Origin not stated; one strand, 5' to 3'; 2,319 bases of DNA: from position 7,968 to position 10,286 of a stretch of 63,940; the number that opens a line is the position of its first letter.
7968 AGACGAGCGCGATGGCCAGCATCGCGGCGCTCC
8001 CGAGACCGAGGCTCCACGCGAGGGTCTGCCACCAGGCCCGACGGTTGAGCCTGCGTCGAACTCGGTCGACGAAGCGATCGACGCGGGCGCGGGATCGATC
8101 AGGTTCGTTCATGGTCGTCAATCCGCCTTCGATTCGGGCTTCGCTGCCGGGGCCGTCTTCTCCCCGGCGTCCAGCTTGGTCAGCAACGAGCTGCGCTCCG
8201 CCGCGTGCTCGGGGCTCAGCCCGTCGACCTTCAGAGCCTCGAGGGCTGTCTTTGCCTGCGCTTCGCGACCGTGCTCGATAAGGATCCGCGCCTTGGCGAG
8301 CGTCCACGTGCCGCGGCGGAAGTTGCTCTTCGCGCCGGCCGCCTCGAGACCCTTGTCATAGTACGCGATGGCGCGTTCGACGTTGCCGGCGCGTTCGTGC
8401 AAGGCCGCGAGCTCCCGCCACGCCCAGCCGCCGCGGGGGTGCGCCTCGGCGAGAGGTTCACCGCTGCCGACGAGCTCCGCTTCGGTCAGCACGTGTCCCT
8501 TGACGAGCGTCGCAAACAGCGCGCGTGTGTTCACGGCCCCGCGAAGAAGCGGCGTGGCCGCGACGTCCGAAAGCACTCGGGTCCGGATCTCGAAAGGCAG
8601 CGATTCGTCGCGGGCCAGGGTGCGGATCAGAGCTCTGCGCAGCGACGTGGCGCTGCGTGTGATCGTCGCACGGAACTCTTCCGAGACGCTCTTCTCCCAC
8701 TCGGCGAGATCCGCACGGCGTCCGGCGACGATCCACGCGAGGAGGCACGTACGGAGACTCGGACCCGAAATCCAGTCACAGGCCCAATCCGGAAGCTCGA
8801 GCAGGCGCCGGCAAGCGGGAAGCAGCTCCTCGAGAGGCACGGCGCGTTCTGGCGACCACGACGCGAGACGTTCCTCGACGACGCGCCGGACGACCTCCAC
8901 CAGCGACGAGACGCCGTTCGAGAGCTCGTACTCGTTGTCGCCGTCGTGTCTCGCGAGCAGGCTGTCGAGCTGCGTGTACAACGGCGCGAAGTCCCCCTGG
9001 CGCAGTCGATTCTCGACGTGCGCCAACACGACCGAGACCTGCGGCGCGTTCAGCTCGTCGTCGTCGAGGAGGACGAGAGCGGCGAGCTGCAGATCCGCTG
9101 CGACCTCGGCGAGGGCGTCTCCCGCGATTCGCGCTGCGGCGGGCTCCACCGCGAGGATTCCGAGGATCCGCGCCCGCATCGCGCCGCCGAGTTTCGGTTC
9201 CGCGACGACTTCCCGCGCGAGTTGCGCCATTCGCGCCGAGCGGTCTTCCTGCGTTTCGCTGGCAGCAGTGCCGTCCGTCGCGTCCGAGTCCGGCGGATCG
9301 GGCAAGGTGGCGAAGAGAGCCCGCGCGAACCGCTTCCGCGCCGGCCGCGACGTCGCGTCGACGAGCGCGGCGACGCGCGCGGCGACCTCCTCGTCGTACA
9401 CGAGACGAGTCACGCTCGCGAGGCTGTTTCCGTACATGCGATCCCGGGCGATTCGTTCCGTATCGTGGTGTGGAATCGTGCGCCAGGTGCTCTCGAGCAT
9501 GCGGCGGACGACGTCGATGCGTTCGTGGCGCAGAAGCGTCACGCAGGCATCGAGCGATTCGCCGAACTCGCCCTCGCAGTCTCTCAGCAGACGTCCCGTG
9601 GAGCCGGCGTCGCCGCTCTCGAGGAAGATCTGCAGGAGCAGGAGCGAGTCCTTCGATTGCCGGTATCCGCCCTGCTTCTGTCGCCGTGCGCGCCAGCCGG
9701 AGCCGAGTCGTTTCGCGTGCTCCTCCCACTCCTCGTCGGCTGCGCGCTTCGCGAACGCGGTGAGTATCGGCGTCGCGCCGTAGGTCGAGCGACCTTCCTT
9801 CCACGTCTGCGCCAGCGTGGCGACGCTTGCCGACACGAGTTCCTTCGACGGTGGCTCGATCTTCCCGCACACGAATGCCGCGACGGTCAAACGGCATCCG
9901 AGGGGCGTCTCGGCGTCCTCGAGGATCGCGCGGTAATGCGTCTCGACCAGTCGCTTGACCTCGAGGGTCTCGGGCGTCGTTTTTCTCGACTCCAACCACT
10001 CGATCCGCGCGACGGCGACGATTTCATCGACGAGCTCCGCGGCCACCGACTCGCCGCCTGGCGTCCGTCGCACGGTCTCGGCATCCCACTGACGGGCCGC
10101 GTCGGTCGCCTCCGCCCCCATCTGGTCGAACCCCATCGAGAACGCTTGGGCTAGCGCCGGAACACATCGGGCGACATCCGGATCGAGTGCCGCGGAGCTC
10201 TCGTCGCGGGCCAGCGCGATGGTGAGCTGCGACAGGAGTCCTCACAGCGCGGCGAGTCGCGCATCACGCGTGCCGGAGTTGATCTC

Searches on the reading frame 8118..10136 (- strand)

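Call 42: search_protein_families(library=pfam, proteins=[window:8118-10136:-], max_evalue=0.01)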
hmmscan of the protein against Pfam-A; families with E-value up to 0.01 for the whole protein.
window:8118-10136:- (672 aa): 5 families
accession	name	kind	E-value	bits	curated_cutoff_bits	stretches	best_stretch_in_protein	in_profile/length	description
PF13428.12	TPR_14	-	1.5e-06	28.8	23.5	1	571-600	2-31/44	Tetratricopeptide repeat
PF14559.12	TPR_19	-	0.00022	21.9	25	0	563-600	18-55/68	Tetratricopeptide repeat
PF22860.2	DUF7017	-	0.00099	19.6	27.5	1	561-635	26-97/141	Domain of unknown function (DUF7017)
PF07719.23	TPR_2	-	0.0065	17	27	1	572-598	3-29/34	Tetratricopeptide repeat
PF13424.12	TPR_12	-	0.0095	16.6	30.1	0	571-633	4-69/77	Tetratricopeptide repeat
